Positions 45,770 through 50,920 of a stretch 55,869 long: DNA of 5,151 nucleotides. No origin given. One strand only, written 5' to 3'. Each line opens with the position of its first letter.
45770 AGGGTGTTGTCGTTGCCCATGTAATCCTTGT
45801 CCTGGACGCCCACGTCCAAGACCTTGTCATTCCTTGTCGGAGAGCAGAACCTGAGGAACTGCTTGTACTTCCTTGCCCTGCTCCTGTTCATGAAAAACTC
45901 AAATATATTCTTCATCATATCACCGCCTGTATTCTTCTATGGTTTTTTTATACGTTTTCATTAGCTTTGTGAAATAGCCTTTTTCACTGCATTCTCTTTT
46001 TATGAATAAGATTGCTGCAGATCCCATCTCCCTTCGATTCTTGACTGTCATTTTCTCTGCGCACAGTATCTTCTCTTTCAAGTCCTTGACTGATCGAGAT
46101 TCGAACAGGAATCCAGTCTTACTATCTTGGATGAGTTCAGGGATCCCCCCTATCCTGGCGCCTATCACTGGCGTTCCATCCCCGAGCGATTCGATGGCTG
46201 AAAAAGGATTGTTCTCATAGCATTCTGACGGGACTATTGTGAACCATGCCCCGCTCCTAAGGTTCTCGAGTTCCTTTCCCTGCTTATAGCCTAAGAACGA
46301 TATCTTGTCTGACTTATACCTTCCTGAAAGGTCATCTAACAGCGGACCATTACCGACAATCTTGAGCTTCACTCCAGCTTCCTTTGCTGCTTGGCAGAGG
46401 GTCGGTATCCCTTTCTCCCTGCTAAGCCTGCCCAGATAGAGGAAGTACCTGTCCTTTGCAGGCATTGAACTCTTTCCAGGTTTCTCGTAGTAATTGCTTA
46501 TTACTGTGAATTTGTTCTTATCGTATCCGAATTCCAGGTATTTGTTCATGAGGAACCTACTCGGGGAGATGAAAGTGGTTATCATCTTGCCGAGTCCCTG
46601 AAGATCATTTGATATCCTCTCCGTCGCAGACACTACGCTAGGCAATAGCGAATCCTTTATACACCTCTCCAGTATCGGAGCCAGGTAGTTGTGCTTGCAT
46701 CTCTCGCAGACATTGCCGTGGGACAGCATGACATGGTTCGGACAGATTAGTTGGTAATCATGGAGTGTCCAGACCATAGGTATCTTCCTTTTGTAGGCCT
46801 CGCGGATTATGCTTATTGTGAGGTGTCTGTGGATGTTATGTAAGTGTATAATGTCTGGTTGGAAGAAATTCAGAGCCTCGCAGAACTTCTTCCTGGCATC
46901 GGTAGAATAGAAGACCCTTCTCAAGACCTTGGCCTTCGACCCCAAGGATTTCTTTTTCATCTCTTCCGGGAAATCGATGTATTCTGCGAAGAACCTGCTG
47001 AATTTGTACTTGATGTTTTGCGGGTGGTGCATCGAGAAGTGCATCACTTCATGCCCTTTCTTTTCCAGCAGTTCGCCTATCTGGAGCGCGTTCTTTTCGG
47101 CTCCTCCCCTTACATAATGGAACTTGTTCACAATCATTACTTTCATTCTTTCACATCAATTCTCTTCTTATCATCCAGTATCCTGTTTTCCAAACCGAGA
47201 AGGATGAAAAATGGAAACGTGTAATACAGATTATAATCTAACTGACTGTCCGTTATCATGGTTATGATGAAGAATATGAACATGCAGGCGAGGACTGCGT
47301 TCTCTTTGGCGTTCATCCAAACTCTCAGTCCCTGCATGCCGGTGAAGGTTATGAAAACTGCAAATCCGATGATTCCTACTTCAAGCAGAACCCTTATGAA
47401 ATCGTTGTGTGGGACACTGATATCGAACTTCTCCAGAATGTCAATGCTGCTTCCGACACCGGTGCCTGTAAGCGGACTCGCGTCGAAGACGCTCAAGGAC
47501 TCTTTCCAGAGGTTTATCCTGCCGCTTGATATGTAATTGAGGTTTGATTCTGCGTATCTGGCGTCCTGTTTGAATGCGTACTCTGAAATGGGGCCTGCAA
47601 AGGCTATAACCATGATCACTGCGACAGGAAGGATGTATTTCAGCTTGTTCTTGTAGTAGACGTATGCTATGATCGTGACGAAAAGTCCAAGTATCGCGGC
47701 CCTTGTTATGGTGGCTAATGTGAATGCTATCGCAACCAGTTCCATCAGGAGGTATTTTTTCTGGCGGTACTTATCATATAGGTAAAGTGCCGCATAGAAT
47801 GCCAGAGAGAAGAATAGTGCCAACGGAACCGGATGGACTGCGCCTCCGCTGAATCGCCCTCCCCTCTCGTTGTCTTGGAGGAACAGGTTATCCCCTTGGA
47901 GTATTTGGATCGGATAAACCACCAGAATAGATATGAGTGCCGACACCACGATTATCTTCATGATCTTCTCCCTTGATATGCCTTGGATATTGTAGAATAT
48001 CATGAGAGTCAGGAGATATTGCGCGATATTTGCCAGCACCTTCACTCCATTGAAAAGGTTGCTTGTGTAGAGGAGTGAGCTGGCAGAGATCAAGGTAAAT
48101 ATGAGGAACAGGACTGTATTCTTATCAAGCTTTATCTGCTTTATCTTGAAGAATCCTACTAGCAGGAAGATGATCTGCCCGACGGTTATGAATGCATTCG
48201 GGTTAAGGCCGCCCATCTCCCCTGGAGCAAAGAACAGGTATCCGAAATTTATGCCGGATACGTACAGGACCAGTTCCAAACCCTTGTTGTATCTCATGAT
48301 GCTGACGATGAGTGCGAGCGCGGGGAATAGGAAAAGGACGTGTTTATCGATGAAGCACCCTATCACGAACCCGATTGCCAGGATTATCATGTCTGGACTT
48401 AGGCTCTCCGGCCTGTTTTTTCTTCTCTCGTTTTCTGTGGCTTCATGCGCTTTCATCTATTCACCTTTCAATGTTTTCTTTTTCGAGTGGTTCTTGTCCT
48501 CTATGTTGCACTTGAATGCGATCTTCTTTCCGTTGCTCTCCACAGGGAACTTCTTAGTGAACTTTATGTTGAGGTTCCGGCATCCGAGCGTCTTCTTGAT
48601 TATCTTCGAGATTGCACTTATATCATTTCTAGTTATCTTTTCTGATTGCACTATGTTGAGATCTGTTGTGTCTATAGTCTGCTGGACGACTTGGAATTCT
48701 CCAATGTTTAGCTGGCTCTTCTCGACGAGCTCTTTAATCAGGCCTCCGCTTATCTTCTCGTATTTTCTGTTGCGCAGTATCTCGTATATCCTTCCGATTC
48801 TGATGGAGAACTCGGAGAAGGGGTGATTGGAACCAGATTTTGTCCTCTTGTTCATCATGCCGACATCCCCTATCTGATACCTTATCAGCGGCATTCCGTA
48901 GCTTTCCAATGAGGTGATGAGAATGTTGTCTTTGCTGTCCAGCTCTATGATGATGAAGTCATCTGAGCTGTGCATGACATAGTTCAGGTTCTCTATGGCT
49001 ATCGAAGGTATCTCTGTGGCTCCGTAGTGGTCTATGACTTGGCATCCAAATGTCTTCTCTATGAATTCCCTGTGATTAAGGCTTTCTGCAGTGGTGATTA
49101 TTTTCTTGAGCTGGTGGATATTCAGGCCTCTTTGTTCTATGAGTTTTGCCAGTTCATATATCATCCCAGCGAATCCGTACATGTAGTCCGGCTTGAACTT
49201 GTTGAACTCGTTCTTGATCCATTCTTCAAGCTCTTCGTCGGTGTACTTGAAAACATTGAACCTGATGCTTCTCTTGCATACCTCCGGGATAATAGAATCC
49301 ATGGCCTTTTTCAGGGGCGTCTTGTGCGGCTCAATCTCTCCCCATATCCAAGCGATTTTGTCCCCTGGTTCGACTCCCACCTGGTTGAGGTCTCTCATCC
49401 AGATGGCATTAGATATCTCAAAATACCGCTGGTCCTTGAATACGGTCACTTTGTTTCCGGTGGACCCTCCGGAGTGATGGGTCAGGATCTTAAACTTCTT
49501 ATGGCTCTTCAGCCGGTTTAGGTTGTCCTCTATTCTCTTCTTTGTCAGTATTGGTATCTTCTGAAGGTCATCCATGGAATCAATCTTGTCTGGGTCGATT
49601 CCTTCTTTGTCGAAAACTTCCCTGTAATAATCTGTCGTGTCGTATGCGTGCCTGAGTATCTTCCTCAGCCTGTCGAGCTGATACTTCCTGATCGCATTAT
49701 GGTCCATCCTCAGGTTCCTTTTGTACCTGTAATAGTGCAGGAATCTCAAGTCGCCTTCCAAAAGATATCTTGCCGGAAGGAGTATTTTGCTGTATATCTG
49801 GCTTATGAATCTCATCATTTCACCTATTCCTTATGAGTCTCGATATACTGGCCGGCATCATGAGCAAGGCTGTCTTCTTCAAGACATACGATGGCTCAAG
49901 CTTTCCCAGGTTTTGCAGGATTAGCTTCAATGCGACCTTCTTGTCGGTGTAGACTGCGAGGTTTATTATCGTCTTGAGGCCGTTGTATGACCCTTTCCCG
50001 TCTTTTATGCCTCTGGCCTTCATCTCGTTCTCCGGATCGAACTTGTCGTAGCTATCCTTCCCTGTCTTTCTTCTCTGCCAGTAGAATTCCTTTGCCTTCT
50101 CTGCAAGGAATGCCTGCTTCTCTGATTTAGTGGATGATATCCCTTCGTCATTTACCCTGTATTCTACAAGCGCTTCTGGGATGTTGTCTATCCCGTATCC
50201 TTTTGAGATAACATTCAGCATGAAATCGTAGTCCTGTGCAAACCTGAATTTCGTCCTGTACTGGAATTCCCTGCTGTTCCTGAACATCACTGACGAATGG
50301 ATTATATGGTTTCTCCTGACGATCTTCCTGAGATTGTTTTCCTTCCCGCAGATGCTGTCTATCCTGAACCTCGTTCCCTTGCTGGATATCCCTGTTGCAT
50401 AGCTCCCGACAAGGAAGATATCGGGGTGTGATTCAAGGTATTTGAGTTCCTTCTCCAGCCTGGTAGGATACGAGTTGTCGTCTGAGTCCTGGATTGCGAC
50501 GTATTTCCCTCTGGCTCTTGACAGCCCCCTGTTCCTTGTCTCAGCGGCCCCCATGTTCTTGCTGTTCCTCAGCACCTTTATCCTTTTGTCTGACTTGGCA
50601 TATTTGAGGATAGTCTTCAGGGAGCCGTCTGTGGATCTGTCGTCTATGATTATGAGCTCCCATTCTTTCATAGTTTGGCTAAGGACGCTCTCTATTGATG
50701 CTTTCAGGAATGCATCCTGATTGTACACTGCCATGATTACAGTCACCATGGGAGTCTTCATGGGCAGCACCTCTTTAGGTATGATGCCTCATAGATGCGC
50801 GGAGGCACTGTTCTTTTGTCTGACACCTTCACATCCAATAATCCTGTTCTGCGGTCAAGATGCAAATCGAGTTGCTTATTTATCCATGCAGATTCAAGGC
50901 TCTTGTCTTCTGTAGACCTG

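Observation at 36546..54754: Archaeosortase embedded in an 11-gene translationally coupled glycan operon beside PEF-CTERM cargo genes: an archaeal analogue of bacterial exosortase/EPS loci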

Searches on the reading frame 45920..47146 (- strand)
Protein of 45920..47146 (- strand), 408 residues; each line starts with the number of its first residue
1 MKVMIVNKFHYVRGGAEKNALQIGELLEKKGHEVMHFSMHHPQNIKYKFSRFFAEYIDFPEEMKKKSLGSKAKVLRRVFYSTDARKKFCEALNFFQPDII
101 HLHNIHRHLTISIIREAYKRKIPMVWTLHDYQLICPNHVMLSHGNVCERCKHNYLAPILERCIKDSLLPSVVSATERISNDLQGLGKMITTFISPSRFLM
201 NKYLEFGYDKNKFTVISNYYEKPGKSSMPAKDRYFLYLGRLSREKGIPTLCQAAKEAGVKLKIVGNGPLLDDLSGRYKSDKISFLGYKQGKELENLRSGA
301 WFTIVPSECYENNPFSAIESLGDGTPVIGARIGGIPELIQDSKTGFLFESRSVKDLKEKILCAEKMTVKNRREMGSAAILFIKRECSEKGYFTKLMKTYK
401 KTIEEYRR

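Call 4: search_protein_families(library=ncbifam, proteins=[window:45920-47146:-], max_evalue=0.01)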
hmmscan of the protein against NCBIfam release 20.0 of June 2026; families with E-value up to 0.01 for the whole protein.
window:45920-47146:- (408 aa): 25 families
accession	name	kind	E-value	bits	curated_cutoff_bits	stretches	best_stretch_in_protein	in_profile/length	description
TIGR03999.1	thiol_BshA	equivalog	6.4e-16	58.2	273.7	1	254-402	225-373/375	N-acetyl-alpha-D-glucosaminyl L-malate synthase BshA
NF047684.1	TeichurnBiosyTuaC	equivalog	2.9e-15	56.1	550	1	206-403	192-390/391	teichuronic acid biosynthesis protein TuaC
NF041010.1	glycosy_Agl16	equivalog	7.2e-13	48.1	575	1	183-361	128-313/352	glycosylation protein Agl16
TIGR02095.1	glgA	subfamily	9.5e-11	41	328.45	1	233-372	295-447/477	glycogen/starch synthase, ADP-glucose type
TIGR02149.1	glgA_Coryne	subfamily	7.6e-10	38.4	302.4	1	230-355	202-338/391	glycogen synthase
NF046085.1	XrtY_assoc_Gly1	equivalog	6.7e-09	35.1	400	1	212-403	183-385/387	XrtY-associated glycosyltransferase XYAG1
TIGR04157.1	glyco_rSAM_CFB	subfamily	1.3e-08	34.2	400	1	226-359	221-362/406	TIGR04157 family glycosyltransferase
TIGR03088.1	stp2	hypoth_equivalog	1.5e-08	34.1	409.05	1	252-401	214-372/374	TIGR03088 family PEP-CTERM/XrtA system glycosyltransferase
TIGR04063.1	stp3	hypoth_equivalog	1.7e-08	33.8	442.05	1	314-388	308-381/397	TIGR04063 family PEP-CTERM/XrtA system glycosyltransferase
NF053787.1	GlcN_PG_synth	equivalog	2.2e-08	33.4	480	1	207-402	172-359/361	N-acetylglucosaminyl phosphatidylglycerol synthase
NF041876.1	EPS_EpsE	equivalog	3.4e-08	33.1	400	1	235-363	217-358/389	exopolysaccharide biosynthesis GT4 family glycosyltransferase EpsE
TIGR03449.1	mycothiol_MshA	equivalog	6.1e-08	32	462.5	1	280-403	284-404/406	D-inositol-3-phosphate glycosyltransferase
NF012028.0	PRK15484.1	subfamily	7.8e-08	31.8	618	1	230-360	191-338/380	lipopolysaccharide N-acetylglucosaminyltransferase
NF001901.0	PRK00654.1-5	equivalog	1.3e-07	30.5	649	1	235-367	319-457/502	glycogen synthase GlgA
NF007396.0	PRK09922.1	equivalog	1.4e-06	27.5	385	1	200-398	147-354/361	lipopolysaccharide 1,6-galactosyltransferase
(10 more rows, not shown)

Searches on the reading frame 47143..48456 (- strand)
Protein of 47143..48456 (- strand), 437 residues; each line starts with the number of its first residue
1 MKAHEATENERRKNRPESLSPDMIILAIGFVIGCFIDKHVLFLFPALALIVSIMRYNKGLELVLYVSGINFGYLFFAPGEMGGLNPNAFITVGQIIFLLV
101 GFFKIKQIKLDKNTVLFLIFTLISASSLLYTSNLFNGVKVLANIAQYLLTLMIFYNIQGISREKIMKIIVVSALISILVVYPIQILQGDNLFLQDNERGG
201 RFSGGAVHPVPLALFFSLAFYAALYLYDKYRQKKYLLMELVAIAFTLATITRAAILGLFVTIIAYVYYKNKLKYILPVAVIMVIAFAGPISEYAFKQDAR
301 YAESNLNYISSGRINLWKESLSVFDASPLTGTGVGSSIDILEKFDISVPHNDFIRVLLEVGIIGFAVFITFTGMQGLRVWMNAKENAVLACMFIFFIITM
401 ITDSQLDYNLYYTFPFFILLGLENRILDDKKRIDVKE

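Call 4: search_protein_families(library=ncbifam, proteins=[window:47143-48456:-], max_evalue=0.01)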
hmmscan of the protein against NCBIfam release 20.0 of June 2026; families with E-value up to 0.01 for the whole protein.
window:47143-48456:- (437 aa): 0 families

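Call 6: search_protein_families(library=pfam, proteins=[window:47143-48456:-], max_evalue=1)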
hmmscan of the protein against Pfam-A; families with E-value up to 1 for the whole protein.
window:47143-48456:- (437 aa): 2 families
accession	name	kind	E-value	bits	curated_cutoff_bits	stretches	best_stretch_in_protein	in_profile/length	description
PF04932.20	Wzy_C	-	3.3e-15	56.6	31.7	1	241-369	5-149/149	O-Antigen ligase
PF14897.12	EpsG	-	0.23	11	30.1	1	35-181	161-312/326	EpsG family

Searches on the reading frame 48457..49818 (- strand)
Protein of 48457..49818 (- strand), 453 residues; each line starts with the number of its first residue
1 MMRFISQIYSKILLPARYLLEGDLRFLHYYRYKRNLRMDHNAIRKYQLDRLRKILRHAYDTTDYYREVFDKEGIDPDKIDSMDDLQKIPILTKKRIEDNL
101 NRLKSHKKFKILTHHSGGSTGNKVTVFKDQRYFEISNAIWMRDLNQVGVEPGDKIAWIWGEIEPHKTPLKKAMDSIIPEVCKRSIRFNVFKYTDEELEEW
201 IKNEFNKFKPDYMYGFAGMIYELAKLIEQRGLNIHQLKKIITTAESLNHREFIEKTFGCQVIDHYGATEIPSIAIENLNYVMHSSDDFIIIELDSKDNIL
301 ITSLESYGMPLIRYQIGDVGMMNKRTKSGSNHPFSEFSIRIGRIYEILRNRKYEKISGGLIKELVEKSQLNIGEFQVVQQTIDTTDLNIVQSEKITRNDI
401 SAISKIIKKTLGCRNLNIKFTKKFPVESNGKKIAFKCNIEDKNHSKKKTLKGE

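Call 5: search_protein_families(library=ncbifam, proteins=[window:48457-49818:-], max_evalue=0.01)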
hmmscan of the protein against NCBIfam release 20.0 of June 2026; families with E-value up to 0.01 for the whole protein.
window:48457-49818:- (453 aa): 7 families
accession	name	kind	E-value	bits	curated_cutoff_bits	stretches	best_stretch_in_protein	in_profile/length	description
NF045666.1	DVU1553_fam_AMP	equivalog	3.1e-27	95.5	300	1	37-326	17-315/331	DVU_1553 family AMP-dependent CoA ligase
NF041878.1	paak_haloarch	equivalog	4.4e-22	78.3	700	2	36-157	6-129/427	phenylacetate--CoA ligase PaaK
TIGR02155.1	PA_CoA_ligase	equivalog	3.9e-20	71.8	646.3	1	40-159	5-126/422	phenylacetate--CoA ligase PaaK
NF053551.1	FlxY_rubin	equivalog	2.6e-17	62.7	520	1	40-377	6-354/424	flexirubin biosynthesis putative acyl-CoA ligase FlxY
TIGR03335.1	F390_ftsA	equivalog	3.1e-11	42.6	458.7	1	46-113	17-84/445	coenzyme F390 synthetase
NF041217.1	BagE_FevW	exception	9.8e-05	21.5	800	1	247-342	206-312/424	bagremycin/ferroverdin synthetase BagE/FevW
NF041596.1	fum_diaprop_lig_DdaG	equivalog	0.0004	19.5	700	1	203-293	140-231/390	fumarate--(S)-2,3-diaminopropanoate ligase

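Call 49: search_solved_structures(query=window:48457-49818:-, max_evalue=0.001)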
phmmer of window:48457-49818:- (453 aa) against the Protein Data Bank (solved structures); distinct sequences matched with E-value up to 0.001: 4.
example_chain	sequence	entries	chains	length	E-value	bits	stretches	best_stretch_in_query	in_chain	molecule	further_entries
2y4o_A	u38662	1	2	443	5.6e-15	58.4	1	42-156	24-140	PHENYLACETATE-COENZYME A LIGASE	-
4r1l_A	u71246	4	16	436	1.6e-14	56.9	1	38-152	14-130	Phenylacetate-coenzyme A ligase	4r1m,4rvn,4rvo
2y27_A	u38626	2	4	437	1.7e-12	50.2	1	43-276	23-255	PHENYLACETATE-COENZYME A LIGASE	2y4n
9s3l_A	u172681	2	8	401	7.9e-11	44.7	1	69-352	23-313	Phenylacetate-CoA ligase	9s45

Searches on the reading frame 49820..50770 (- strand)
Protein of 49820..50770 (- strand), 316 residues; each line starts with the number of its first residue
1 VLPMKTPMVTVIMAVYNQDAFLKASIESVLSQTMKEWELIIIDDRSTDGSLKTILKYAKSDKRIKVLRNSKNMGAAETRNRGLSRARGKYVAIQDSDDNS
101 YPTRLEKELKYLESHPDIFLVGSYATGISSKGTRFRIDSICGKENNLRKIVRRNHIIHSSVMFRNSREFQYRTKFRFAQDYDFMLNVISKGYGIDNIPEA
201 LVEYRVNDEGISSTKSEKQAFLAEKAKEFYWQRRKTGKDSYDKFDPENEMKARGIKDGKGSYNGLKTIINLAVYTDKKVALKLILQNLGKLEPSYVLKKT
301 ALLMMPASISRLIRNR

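Call 5: search_protein_families(library=ncbifam, proteins=[window:49820-50770:-], max_evalue=0.01)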
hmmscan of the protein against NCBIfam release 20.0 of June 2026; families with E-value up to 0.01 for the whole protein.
window:49820-50770:- (316 aa): 24 families
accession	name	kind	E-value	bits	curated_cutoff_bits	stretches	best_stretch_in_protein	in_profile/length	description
NF053739.1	GlytfEpsEBac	equivalog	3.5e-42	144.2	450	1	7-209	1-207/265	glycosyltransferase EpsE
NF047683.1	TeichurnBiosyTuaG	equivalog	1.2e-39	136.4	400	1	5-216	4-215/252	teichuronic acid biosynthesis protein TuaG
NF007482.0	PRK10073.1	equivalog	9.2e-27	93.9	423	1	5-109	4-107/334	glycosyltransferase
NF007453.0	PRK10018.1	equivalog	1.2e-20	74.4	382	1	5-243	4-238/280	colanic acid biosynthesis glycosyltransferase WcaA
TIGR04017.1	WcaA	equivalog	3.9e-20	72.6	495.75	1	5-243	3-237/279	colanic acid biosynthesis glycosyltransferase WcaA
NF050050.1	ProtGlycPglI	equivalog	1.2e-17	64.3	500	1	7-108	2-104/306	GalNAc(5)-diNAcBac-PP-undecaprenol beta-1,3-glucosyltransferase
NF041875.1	EPS_EpsD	equivalog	1.2e-17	64.3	370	1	9-123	1-115/325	exopolysaccharide biosynthesis glycosyltransferase EpsD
TIGR03937.1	PgaC_IcaA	equivalog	3e-15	56.1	422.3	1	5-97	43-135/407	poly-beta-1,6-N-acetyl-D-glucosamine synthase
TIGR03965.1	mycofact_glyco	equivalog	7.8e-15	54.7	280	1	5-133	72-199/467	mycofactocin biosynthesis glycosyltransferase MftF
TIGR03111.1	glyc2_xrt_Gpos1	hypoth_equivalog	8.7e-13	47.8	363.95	1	5-171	47-207/439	TIGR03111 family XrtG-associated glycosyltransferase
NF038302.1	EPS_HpsE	equivalog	5.3e-12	45.3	300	1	9-123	3-122/307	hormogonium polysaccharide biosynthesis glycosyltransferase HpsE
NF047588.1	GlcsyltransPgfSStrep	equivalog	2.6e-11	43.3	500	1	9-113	3-111/308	glycosyltransferase PgfS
NF041394.1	GtaseAglG_Halo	equivalog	3.5e-11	42.9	440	1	9-122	3-117/304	glucosyl-dolichyl phosphate glucuronosyltransferase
NF038299.1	EPS_HpsN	equivalog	9.1e-09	34.7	425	1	7-120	1-114/317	hormogonium polysaccharide biosynthesis glycosyltransferase HpsN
TIGR04440.1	glyco_TIGR04440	domain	1.1e-08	35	70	1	9-171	2-164/215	TIGR00180 family glycosyltransferase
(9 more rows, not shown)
